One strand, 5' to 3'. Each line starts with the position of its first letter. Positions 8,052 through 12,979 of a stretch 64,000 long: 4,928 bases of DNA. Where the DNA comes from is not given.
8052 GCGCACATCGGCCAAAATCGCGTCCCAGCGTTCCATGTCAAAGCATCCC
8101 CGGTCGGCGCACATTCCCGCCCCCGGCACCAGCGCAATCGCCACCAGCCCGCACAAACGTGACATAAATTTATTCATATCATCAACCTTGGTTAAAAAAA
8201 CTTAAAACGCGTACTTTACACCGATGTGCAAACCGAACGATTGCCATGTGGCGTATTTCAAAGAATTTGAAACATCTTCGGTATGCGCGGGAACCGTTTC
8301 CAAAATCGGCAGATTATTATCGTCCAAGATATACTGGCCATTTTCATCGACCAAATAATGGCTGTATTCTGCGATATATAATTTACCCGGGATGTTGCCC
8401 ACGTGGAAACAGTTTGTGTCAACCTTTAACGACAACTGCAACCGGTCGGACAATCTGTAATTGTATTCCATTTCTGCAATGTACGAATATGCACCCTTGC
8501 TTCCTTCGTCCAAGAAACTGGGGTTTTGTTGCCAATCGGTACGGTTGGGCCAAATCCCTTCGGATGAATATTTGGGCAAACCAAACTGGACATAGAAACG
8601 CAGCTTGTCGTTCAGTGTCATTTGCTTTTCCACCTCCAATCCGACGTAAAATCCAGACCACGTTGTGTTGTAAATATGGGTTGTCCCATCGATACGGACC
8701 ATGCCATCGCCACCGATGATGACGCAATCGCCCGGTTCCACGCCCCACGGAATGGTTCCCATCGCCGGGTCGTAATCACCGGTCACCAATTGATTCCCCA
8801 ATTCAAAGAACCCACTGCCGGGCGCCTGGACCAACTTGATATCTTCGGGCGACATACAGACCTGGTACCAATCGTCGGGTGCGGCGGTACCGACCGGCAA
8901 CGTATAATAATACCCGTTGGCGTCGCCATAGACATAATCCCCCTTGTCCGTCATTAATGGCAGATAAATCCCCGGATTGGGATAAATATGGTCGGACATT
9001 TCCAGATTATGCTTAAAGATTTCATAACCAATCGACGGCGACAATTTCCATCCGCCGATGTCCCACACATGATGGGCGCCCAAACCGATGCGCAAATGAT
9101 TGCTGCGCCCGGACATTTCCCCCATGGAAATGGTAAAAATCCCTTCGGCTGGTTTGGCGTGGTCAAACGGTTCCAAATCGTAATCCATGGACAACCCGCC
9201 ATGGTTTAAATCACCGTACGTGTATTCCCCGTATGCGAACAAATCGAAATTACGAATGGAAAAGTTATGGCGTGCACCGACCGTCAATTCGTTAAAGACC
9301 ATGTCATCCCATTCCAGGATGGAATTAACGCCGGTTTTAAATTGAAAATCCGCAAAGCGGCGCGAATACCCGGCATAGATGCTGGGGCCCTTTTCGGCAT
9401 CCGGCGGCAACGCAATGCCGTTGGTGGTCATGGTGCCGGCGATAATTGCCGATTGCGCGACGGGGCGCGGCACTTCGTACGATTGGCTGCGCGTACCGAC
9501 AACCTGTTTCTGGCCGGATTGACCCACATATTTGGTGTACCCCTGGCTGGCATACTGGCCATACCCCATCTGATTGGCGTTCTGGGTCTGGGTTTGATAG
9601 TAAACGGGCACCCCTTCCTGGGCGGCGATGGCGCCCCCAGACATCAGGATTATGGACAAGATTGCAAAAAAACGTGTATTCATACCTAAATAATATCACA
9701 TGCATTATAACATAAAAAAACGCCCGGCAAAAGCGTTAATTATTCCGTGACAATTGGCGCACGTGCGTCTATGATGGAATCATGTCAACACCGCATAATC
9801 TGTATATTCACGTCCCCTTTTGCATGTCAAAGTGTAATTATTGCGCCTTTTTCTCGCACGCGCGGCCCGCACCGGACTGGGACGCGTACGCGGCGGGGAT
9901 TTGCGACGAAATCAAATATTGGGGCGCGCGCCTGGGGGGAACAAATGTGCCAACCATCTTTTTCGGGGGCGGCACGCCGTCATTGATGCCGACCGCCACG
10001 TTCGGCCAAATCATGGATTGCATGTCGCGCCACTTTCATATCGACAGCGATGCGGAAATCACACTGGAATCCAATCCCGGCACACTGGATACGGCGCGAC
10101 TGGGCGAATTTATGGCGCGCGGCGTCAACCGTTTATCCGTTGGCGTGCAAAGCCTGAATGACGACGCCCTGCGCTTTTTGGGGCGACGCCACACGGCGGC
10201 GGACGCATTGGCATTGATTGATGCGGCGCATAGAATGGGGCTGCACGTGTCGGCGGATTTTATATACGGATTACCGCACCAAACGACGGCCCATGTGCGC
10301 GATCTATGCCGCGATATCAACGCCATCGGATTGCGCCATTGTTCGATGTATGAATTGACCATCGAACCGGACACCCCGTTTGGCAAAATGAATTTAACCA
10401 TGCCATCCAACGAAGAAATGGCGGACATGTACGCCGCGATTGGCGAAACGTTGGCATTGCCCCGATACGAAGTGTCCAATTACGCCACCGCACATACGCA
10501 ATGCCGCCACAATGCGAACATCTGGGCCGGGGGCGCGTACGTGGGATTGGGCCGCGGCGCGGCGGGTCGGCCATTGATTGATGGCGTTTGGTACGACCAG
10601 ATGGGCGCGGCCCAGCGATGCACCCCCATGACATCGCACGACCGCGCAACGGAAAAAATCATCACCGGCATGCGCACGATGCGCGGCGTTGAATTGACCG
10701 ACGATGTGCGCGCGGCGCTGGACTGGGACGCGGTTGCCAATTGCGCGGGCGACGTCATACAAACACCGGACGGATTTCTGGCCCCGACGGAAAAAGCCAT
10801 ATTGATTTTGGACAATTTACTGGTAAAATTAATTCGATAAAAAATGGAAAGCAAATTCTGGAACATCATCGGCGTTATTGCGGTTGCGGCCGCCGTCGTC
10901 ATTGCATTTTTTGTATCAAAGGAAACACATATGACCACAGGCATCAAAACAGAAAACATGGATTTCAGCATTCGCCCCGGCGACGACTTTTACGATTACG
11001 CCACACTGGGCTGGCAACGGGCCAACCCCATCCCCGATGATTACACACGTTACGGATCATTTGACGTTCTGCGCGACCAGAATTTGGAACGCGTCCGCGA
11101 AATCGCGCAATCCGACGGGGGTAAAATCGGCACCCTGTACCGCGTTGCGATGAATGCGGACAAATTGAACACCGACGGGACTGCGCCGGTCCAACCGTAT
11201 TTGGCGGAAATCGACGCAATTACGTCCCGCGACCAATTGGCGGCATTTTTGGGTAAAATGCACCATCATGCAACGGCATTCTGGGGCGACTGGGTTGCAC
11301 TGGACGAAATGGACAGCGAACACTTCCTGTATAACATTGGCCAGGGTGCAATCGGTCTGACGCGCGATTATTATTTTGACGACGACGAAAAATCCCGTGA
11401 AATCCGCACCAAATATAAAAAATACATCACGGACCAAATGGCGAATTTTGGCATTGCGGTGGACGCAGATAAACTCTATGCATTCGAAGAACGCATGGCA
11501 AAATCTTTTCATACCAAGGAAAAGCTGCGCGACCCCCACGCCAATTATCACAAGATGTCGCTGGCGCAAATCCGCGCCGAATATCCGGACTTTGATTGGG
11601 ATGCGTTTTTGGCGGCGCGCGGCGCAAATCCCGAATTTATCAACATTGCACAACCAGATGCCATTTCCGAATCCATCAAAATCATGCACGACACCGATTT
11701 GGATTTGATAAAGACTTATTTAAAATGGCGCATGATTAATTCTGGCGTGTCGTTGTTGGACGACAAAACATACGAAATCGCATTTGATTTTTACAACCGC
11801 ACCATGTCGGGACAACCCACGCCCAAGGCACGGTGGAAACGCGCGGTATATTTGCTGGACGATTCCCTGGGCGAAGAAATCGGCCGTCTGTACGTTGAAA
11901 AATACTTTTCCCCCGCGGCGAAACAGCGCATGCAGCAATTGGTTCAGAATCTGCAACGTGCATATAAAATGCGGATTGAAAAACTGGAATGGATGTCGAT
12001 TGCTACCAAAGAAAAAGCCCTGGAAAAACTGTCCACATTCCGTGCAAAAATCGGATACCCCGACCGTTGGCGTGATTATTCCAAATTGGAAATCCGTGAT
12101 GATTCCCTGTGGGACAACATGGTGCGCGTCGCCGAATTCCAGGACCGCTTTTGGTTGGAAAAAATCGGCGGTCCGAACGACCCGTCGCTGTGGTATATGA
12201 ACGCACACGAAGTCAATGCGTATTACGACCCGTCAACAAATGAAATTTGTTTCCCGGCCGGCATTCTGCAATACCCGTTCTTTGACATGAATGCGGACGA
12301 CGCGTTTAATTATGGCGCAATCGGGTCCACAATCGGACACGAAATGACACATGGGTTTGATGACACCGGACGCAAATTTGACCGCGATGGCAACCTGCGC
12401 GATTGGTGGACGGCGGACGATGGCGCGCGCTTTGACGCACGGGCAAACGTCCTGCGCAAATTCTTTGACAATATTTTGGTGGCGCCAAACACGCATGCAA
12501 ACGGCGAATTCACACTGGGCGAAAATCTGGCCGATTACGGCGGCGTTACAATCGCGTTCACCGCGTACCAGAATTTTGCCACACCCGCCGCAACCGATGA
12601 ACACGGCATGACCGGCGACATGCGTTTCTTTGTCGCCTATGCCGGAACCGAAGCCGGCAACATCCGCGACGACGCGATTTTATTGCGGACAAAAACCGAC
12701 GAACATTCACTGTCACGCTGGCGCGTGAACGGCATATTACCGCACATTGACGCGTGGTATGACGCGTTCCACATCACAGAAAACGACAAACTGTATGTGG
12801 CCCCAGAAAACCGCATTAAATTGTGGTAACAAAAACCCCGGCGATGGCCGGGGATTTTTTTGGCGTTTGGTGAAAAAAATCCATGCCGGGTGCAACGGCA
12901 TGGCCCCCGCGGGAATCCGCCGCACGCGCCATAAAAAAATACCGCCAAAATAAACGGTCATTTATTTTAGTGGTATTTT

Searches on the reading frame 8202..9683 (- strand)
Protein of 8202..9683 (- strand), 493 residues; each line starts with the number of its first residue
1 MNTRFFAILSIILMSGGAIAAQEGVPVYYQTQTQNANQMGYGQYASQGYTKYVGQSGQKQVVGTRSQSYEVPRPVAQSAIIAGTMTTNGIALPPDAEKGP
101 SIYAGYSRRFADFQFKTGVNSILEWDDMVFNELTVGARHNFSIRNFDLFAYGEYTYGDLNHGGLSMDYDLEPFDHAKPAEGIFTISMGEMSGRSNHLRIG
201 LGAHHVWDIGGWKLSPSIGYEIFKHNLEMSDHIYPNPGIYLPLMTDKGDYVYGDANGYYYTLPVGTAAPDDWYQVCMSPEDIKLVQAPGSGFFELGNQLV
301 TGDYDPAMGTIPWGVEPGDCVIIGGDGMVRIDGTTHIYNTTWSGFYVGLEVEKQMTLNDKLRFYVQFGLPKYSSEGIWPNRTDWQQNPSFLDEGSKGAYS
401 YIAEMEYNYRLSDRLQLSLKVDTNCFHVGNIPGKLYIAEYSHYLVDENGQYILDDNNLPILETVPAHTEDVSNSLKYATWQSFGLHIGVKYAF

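Call 18: search_protein_families(library=pfam, proteins=[window:8202-9683:-], max_evalue=0.001)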
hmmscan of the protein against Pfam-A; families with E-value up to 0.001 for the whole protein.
window:8202-9683:- (493 aa): 1 family
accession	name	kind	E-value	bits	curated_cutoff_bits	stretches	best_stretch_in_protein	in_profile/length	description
PF17251.8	Pom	-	3.3e-11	43.5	22.4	1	115-427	23-244/285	Protochlamydia outer membrane protein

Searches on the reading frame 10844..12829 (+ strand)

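Call 17: search_protein_families(library=pfam, proteins=[window:10844-12829:+], max_evalue=0.001)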
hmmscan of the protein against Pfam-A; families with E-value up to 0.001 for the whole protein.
window:10844-12829:+ (661 aa): 2 families
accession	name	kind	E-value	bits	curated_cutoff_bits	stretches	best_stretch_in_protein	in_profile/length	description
PF05649.18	Peptidase_M13_N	-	1.2e-105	354.5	32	1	45-406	1-381/381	Peptidase family M13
PF01431.27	Peptidase_M13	-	1.9e-60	204.5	24.5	1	458-658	1-205/205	Peptidase family M13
